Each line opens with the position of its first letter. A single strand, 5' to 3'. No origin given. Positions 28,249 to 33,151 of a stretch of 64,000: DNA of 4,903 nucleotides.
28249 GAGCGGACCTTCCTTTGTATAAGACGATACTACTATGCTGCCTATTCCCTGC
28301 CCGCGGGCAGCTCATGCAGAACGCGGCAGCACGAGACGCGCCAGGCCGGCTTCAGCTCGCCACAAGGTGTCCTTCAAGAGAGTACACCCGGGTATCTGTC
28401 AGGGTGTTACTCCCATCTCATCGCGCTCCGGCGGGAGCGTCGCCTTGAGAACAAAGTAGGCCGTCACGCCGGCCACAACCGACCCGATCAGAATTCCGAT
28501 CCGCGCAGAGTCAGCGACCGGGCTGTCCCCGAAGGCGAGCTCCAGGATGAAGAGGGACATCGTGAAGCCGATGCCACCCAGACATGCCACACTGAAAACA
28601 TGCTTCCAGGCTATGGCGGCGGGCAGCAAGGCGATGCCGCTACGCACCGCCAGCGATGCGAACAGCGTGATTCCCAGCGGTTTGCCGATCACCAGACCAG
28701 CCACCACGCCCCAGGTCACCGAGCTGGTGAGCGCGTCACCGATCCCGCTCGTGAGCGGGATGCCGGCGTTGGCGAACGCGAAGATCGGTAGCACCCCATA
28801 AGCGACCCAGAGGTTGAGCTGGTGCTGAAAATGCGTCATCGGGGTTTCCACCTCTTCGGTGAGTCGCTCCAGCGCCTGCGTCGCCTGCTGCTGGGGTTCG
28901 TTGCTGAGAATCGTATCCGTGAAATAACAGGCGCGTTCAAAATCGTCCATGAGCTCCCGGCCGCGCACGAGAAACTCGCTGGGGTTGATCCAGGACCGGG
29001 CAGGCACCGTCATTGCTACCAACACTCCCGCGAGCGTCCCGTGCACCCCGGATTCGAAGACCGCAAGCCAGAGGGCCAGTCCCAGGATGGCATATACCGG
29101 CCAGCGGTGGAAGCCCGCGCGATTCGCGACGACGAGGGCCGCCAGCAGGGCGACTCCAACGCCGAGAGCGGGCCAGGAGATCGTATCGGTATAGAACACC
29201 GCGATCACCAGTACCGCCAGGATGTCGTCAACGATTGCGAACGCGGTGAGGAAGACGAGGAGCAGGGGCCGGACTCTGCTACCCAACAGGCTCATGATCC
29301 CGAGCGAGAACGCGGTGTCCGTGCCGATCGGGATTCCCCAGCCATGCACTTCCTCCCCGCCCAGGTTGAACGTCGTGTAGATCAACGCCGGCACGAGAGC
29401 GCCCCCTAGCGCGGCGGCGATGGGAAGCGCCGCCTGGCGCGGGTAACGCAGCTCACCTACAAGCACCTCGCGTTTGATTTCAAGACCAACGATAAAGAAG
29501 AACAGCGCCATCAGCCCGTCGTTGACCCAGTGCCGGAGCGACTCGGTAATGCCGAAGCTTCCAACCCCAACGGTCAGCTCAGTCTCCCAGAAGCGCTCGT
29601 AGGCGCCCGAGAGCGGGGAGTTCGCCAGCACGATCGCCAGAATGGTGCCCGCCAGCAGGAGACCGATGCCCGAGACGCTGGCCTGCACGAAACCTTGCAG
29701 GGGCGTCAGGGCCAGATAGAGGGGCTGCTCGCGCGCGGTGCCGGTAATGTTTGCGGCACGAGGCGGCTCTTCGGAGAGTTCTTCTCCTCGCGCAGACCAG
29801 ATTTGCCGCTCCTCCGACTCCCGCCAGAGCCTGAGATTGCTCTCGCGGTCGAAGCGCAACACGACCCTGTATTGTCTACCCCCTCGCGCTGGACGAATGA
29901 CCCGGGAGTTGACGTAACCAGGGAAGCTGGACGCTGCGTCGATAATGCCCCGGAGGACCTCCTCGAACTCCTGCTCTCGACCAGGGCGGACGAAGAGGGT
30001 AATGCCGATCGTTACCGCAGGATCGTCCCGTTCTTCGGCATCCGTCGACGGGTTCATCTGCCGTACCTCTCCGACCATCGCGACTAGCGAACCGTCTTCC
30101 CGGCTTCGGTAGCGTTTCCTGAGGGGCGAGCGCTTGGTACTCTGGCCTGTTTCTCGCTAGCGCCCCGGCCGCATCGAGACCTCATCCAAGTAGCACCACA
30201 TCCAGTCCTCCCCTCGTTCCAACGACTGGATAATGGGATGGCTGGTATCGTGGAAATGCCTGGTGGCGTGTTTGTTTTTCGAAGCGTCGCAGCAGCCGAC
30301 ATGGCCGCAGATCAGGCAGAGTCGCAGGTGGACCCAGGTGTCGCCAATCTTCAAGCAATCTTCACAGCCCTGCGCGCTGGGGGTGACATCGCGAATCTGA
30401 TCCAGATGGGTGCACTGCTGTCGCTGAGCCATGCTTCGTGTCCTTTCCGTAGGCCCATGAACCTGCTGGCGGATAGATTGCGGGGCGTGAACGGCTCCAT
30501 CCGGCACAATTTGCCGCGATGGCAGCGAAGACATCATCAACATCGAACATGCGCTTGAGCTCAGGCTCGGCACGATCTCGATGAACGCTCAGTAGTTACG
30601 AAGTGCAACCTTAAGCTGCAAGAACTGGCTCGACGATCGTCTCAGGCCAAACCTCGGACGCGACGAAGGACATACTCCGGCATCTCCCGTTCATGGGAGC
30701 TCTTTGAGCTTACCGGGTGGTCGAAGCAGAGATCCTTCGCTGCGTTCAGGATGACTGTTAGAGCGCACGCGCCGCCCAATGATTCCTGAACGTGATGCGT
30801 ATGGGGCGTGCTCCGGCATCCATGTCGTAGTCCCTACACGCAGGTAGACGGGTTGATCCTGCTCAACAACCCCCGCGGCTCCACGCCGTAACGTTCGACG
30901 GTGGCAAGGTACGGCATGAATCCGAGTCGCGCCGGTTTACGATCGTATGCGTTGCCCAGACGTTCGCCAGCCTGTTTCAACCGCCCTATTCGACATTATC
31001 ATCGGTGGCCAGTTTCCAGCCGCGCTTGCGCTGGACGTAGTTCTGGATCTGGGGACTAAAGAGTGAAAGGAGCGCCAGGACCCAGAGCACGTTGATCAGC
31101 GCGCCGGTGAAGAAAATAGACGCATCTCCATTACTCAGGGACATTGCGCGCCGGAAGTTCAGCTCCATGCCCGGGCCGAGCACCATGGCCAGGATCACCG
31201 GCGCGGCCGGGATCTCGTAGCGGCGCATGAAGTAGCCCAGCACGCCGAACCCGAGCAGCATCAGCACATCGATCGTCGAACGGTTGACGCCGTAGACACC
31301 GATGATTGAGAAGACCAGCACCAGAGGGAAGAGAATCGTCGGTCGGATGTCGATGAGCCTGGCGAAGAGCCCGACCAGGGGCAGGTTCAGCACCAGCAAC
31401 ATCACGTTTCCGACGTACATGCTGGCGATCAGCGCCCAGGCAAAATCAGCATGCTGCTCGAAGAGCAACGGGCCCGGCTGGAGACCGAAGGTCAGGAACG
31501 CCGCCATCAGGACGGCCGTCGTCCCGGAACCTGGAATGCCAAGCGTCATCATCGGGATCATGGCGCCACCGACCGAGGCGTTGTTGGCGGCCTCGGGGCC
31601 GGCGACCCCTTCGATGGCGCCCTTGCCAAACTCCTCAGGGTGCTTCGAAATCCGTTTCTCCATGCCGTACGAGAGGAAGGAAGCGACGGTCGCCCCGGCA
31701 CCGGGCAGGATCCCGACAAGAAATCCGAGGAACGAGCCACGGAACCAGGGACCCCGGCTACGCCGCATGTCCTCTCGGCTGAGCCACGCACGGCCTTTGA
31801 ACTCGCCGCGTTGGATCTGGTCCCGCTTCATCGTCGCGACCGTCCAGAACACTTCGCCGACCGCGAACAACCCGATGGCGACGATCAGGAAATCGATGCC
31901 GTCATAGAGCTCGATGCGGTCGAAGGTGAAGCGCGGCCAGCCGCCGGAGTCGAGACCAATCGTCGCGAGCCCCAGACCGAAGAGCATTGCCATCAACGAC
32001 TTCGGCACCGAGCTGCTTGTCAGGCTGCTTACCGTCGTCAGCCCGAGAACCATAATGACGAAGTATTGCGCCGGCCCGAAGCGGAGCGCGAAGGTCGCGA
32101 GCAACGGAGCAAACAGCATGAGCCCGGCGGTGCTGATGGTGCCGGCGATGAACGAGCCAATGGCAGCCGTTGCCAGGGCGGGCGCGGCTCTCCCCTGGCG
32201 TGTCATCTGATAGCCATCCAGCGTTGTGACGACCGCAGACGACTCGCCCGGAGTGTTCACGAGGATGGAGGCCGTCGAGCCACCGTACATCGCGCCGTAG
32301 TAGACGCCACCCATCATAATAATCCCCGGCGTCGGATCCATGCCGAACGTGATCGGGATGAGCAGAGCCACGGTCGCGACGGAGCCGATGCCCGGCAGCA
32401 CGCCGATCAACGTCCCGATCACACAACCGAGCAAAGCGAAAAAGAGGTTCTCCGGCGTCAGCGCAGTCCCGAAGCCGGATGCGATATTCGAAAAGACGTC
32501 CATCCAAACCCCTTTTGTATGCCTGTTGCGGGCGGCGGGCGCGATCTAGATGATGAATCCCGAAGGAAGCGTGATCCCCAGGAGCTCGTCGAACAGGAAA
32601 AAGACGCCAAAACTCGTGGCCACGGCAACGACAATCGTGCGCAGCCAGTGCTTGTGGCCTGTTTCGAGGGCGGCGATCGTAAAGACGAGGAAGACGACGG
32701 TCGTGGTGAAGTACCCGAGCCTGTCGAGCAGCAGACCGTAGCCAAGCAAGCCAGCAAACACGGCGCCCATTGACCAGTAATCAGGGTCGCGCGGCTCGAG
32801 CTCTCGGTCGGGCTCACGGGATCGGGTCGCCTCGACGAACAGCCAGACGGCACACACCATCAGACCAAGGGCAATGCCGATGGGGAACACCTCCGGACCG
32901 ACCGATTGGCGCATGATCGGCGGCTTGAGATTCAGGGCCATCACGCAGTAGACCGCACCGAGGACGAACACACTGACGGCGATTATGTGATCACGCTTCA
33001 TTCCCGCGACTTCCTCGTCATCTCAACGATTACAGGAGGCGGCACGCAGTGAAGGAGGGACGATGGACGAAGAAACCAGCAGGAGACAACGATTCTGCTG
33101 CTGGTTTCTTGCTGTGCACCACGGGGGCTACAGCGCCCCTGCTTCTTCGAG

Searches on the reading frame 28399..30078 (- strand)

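Call 21: search_protein_families(library=pfam, proteins=[window:28399-30078:-])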
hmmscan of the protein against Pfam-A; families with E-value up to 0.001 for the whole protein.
window:28399-30078:- (559 aa): 2 families
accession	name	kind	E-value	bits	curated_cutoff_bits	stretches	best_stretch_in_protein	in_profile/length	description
PF06965.17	Na_H_antiport_1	-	2.5e-140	468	23.5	1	130-544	3-374/374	Na+/H+ antiporter 1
PF03992.22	ABM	-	2e-07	31.5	23.1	1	22-92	2-73/78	Antibiotic biosynthesis monooxygenase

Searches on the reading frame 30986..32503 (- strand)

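Call 21: search_protein_families(library=pfam, proteins=[window:30986-32503:-])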
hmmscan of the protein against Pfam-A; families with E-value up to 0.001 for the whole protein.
window:30986-32503:- (505 aa): 1 family
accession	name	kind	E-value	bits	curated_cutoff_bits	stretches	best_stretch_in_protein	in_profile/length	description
PF01970.21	TctA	-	1.1e-167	558.5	28.9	1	20-438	1-423/423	Tripartite tricarboxylate transporter TctA family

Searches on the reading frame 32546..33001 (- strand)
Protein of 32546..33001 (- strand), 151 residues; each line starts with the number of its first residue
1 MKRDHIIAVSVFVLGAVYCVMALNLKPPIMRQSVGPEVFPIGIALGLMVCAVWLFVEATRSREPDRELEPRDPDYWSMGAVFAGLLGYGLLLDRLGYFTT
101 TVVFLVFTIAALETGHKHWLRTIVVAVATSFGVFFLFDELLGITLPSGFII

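Call 56: search_protein_families(library=pfam, proteins=[window:32546-33001:-], max_evalue=0.00001)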
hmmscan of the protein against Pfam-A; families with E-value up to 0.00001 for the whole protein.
window:32546-33001:- (151 aa): 1 family
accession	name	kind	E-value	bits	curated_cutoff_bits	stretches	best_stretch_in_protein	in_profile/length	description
PF07331.16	TctB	-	8.1e-27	94.5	29.1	1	6-146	2-137/137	Tripartite tricarboxylate transporter TctB family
